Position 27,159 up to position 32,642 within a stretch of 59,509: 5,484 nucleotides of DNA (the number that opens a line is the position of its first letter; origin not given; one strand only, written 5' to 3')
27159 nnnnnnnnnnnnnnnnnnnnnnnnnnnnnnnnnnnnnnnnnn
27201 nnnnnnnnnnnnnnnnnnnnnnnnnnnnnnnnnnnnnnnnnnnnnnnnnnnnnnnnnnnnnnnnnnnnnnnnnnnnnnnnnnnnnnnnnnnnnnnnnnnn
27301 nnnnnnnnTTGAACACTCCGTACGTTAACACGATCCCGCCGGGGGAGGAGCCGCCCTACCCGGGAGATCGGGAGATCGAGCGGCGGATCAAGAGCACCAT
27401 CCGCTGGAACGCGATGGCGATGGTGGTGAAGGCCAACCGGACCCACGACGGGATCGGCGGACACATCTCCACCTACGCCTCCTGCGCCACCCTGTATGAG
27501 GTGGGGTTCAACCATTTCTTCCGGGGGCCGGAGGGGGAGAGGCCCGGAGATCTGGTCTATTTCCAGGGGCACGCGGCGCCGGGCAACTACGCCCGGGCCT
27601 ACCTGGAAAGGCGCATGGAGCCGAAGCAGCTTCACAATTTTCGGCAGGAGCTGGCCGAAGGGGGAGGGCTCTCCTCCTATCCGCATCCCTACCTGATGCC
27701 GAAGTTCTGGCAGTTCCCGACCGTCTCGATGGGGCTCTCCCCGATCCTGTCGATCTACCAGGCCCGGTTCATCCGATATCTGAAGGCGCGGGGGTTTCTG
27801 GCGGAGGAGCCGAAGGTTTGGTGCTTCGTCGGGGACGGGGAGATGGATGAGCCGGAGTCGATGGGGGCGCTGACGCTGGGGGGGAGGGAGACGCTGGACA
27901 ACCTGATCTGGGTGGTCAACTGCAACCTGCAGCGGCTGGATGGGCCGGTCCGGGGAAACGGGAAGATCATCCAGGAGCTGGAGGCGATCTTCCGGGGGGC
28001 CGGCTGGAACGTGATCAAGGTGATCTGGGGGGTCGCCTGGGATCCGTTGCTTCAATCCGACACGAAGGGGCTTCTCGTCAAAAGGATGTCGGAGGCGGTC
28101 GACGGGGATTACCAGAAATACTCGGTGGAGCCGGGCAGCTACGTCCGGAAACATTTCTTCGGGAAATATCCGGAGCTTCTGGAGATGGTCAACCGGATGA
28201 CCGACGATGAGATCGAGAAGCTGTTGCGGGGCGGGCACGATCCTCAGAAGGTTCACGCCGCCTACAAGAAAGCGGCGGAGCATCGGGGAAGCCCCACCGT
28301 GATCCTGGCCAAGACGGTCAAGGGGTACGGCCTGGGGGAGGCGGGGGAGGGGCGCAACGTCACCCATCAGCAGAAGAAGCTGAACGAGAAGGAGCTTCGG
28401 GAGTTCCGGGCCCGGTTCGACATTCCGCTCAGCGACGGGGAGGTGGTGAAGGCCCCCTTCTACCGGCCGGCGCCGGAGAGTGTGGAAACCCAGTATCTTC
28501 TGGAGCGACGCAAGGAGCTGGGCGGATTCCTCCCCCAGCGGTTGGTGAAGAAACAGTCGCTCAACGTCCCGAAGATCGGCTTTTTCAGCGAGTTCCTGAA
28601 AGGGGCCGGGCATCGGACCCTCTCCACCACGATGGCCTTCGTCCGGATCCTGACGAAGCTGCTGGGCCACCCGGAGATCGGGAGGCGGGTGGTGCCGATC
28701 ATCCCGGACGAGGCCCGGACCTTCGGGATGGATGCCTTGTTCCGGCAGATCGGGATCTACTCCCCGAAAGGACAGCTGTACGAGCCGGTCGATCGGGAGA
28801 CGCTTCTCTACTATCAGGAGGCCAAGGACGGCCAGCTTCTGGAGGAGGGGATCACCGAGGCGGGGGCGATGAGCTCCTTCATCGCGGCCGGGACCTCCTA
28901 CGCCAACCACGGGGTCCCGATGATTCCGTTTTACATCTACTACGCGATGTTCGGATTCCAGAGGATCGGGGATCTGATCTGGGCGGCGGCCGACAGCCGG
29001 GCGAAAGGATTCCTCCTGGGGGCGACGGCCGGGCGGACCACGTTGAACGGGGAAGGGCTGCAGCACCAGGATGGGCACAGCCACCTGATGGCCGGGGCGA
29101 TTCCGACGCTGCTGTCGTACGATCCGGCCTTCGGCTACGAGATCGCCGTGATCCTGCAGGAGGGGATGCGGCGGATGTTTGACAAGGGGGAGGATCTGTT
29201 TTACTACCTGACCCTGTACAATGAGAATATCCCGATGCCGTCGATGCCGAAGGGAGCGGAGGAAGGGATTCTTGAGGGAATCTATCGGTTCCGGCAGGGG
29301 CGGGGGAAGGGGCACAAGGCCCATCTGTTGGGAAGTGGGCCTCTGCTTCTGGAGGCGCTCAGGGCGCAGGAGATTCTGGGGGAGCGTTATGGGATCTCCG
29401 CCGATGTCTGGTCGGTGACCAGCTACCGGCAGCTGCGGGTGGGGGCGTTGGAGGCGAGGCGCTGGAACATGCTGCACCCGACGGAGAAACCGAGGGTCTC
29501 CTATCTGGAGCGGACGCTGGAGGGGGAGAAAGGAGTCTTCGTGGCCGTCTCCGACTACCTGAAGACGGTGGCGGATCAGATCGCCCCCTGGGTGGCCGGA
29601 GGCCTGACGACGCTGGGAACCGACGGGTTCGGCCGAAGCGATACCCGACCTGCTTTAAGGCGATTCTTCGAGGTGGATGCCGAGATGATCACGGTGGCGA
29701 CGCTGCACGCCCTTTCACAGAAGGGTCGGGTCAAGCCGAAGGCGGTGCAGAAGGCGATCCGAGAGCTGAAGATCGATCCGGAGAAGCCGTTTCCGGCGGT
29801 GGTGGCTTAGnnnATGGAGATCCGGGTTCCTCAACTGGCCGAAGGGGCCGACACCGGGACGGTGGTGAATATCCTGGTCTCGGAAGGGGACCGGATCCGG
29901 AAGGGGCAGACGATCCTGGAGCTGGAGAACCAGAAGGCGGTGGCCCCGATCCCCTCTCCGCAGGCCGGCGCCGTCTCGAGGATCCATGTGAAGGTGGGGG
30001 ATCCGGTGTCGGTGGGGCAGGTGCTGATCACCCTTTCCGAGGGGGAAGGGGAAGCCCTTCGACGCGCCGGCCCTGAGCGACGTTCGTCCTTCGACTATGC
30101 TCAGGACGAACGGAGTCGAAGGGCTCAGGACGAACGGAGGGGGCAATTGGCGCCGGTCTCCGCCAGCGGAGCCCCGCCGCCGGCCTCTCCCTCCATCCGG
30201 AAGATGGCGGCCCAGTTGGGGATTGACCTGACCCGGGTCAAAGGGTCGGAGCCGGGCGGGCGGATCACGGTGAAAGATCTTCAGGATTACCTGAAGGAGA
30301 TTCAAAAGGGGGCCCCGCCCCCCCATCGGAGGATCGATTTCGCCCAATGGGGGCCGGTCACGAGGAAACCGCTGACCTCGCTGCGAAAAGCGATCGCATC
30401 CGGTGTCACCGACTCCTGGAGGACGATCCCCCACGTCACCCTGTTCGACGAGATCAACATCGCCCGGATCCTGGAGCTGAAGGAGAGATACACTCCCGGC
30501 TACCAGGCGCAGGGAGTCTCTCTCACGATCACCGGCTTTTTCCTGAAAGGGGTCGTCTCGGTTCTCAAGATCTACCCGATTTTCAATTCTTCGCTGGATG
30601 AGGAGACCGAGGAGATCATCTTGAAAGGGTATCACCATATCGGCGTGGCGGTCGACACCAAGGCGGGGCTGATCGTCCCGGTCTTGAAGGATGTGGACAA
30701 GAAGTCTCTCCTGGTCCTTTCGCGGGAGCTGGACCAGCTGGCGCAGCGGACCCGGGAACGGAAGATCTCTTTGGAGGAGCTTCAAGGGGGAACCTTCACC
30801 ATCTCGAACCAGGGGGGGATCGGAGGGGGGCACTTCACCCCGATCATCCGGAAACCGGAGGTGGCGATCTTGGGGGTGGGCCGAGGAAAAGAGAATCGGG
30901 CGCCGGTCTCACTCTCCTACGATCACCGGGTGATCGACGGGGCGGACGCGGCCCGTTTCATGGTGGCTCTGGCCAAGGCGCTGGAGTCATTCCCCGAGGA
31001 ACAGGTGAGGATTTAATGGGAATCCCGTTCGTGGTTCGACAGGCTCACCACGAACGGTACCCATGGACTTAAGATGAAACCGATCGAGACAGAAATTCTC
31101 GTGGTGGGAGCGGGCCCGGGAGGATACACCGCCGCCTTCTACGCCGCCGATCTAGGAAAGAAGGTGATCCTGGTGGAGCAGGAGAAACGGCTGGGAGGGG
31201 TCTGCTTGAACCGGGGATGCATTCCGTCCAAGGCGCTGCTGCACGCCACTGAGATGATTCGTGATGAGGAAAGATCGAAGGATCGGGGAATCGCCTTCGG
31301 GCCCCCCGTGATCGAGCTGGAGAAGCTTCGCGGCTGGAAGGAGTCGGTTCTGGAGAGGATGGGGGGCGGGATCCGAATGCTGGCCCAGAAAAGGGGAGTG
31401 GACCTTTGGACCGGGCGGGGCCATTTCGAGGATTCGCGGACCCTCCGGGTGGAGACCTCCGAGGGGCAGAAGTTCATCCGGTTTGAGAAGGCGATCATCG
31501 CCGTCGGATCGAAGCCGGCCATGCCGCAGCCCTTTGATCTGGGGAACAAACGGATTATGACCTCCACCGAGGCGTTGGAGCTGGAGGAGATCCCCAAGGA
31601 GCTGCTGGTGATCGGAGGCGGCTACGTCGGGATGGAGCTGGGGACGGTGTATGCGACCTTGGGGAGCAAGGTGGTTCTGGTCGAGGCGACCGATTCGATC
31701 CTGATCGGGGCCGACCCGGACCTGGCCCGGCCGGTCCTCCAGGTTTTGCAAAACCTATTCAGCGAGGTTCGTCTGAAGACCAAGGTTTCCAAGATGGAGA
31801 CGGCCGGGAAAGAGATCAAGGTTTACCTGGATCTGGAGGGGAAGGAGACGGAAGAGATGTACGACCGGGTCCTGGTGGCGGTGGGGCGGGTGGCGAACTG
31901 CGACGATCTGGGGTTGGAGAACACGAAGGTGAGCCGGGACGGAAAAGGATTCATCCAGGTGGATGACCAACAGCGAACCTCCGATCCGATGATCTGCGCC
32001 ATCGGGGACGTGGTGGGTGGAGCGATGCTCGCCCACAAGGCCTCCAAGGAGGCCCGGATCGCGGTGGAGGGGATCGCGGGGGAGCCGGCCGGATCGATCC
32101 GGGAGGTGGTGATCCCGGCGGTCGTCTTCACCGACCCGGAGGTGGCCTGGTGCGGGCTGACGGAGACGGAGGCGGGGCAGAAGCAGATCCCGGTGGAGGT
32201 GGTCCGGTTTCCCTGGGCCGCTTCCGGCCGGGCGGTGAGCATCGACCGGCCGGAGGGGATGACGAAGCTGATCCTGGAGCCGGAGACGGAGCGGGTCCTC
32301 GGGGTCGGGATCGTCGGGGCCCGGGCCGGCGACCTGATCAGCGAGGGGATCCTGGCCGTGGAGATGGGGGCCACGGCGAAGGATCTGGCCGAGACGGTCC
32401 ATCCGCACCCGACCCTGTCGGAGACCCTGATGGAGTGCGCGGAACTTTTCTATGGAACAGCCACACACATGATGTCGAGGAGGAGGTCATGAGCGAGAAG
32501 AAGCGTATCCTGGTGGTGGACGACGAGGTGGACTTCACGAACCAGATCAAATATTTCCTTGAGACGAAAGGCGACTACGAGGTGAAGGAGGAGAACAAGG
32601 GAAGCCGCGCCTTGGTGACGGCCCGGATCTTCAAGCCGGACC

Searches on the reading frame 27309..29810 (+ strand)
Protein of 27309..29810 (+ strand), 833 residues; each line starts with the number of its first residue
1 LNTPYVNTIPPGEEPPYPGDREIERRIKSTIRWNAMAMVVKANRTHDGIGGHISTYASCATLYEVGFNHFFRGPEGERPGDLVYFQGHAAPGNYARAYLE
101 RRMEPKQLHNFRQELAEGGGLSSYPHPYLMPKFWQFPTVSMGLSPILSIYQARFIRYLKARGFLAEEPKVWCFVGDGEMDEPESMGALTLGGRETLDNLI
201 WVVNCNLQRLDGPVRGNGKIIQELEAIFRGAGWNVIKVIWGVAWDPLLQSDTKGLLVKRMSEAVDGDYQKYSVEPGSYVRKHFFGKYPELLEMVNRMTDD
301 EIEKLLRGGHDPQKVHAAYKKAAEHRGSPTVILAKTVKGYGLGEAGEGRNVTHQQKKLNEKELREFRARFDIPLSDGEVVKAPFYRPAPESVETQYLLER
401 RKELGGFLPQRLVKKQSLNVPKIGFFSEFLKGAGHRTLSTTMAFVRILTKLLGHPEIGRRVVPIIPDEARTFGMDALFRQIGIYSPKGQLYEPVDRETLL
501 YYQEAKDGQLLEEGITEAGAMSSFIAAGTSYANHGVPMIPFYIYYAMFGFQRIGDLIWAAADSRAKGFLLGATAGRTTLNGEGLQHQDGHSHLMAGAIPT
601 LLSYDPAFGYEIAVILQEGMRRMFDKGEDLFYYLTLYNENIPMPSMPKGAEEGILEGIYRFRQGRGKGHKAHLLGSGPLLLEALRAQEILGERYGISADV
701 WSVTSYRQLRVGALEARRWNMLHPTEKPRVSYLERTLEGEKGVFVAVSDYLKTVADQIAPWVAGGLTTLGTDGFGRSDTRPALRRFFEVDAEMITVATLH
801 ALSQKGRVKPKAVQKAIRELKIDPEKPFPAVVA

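Call 30: find_related_loci(query=window:27309-29810:+, collection=genome_contigs, flank=2000)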
Query window:27309-29810:+ (833 aa) in genome_contigs; peptide patterns used: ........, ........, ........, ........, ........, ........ (x = any residue, [..] = any of these).
599 stretches matched a pattern (row limit reached: there are more); 590 encode a relative of the query (tblastn E <= 1e-3); the best 80 are kept; 80 distinct loci.
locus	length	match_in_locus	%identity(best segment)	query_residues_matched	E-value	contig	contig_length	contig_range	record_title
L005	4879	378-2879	64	2-832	0e+0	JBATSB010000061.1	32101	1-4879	MAG: Ignavibacteria bacterium isolate MFD10470_ilm_asm_bin1 k127_188286, whole genome shotgun sequence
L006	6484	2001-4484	63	2-829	0e+0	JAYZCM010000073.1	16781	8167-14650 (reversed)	MAG: Candidatus Neomarinimicrobiota bacterium isolate XB_MAG123 DB_MAG123_0073, whole genome shotgun sequence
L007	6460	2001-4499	63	2-831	0e+0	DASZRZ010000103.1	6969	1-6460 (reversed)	MAG TPA_asm: Terriglobales bacterium isolate SMAG_U6037 k141_143238, whole genome shotgun sequence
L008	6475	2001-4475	68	2-822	0e+0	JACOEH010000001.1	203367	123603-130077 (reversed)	MAG: Nitrospira sp. isolate S1bin.12 NODE_64_length_203367_cov_34.979765, whole genome shotgun sequence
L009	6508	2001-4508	65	2-832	0e+0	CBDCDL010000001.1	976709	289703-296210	MAG: Spirochaetia bacterium isolate 978a6f5d-7542-411a-95a3-dd801879e222 genome assembly, contig: contig_1, whole genome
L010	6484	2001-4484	64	1-826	0e+0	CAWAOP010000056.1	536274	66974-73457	MAG: Terriglobia bacterium isolate MFD01476.bin.1.143 genome assembly, contig: contig_6232, whole genome shotgun sequenc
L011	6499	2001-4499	63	1-830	0e+0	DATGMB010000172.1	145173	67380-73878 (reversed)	MAG TPA_asm: Bryobacteraceae bacterium isolate SMAG_U9901 k141_133868, whole genome shotgun sequence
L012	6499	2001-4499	62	1-830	0e+0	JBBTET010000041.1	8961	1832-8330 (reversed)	MAG: Planctomycetota bacterium isolate H51-bin164_1 H51_bin164_1_000000000041, whole genome shotgun sequence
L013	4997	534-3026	65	2-826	0e+0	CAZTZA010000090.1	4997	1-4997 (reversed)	MAG TPA_asm: uncultured Spirochaetaceae bacterium isolate SRP092796_co6_744 genome assembly, contig: NODE_37959_length_4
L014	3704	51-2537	63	2-829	0e+0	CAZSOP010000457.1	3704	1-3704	MAG TPA_asm: uncultured Cytophagia bacterium isolate binchicken_co8_16 genome assembly, contig: NODE_50778_length_3704_c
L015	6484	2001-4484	63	1-826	0e+0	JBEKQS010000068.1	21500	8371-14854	MAG: Bryobacteraceae bacterium isolate SPRUCE 493 SPRUCE_493_68, whole genome shotgun sequence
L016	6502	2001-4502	64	2-830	0e+0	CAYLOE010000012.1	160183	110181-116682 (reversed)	MAG TPA_asm: uncultured Planctomycetaceae bacterium isolate binchicken_co350_203 genome assembly, contig: NODE_99_length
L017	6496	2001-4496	62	1-830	0e+0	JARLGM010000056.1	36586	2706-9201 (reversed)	MAG: Candidatus Sulfopaludibacter sp. isolate MAG_CO124 NODE_56_length_36586_cov_23.431360, whole genome shotgun sequenc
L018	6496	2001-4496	64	1-829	0e+0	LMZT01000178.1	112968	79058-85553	MAG: Candidatus Hinthialibacteria bacterium OLB16 UZ16_OP3001CONTIG000178, whole genome shotgun sequence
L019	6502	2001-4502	61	1-832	0e+0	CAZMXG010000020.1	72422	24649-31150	MAG TPA_asm: uncultured Heliomicrobium sp. isolate SRP173033_co1_351 genome assembly, contig: NODE_471_length_72422_cov_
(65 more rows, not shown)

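Call 96: search_protein_families(library=pfam, proteins=[window:27309-29810:+], max_evalue=0.001)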
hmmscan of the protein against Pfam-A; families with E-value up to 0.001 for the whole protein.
window:27309-29810:+ (833 aa): 3 families
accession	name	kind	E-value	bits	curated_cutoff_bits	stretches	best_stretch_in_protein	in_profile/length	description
PF17831.6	PDH_E1_M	-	2.7e-96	321.8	23.2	1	430-642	15-227/229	Pyruvate dehydrogenase E1 component middle domain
PF22613.1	Transketolase_C_1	-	1e-16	61.6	27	1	657-790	1-113/113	Transketolase-like TK C-terminal domain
PF00456.26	Transketolase_N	-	1.1e-13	51.4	22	1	24-239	2-214/334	Transketolase, thiamine diphosphate binding domain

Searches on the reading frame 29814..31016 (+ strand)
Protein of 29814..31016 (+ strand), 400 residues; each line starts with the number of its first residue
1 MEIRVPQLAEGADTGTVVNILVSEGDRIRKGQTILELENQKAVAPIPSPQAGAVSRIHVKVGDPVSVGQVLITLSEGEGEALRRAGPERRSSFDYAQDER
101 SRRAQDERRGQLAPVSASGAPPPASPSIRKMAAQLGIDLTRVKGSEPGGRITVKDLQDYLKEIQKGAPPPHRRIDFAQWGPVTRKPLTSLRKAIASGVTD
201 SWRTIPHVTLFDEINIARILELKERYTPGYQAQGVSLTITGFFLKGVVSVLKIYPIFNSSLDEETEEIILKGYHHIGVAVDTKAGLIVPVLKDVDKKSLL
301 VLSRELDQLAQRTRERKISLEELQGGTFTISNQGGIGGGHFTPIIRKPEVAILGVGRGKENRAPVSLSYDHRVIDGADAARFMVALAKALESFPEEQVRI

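Call 78: search_protein_families(library=pfam, proteins=[window:29814-31016:+], max_evalue=0.0001)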
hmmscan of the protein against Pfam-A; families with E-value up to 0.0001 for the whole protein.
window:29814-31016:+ (400 aa): 5 families
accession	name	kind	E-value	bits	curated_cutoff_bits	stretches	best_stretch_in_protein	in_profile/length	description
PF00198.28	2-oxoacid_dh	-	3.7e-72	243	23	1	182-393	4-227/232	2-oxoacid dehydrogenases acyltransferase (catalytic domain)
PF00364.28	Biotin_lipoyl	-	2.4e-19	69.4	22.1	1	2-74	2-73/73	Biotin-requiring enzyme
PF02817.22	E3_binding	-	1e-13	51.7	23.7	1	122-157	1-36/36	e3 binding domain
PF13533.13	Biotin_lipoyl_2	-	5.2e-12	45.7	29.8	1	45-74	2-31/32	Biotin-lipoyl like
PF13375.12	RnfC_N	-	7.6e-05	23.1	25.6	0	14-58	38-81/101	RnfC Barrel sandwich hybrid domain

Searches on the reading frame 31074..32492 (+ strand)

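Call 78: search_protein_families(library=pfam, proteins=[window:31074-32492:+], max_evalue=0.0001)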
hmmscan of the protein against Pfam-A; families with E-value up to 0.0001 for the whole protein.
window:31074-32492:+ (472 aa): 11 families
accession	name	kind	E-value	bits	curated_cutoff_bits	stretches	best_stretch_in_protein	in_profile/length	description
PF07992.20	Pyr_redox_2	-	4.7e-61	207.2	26.1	1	7-327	2-291/291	Pyridine nucleotide-disulphide oxidoreductase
PF02852.28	Pyr_redox_dim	-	1e-36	125.9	25.3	1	347-454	1-108/110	Pyridine nucleotide-disulphide oxidoreductase, dimerisation domain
PF00070.33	Pyr_redox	-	1.1e-17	64.7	22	1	177-247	2-72/82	Pyridine nucleotide-disulphide oxidoreductase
PF12831.13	FAD_oxidored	-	3.8e-12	46.7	27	1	7-48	1-42/416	FAD dependent oxidoreductase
PF01134.28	GIDA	-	5e-08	32.9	22.1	1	8-110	2-84/391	Glucose inhibited division protein A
PF13738.12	Pyr_redox_3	-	1e-07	32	30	0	123-300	113-293/305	Pyridine nucleotide-disulphide oxidoreductase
PF03486.20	HI0933_like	-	4.2e-07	30.1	50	0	7-41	2-36/244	HI0933-like protein Rossmann domain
PF13450.12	NAD_binding_8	-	6.2e-07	30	21.9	1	10-45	1-36/68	NAD(P)-binding Rossmann-like domain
PF00890.30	FAD_binding_2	-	1e-06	28.7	20.4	1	8-42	2-36/414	FAD binding domain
PF01494.25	FAD_binding_3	-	1.5e-06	28.2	22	0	5-38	1-34/349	FAD binding domain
PF01946.23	Thi4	-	2e-05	24.4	26.2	0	4-48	16-61/235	Thi4 family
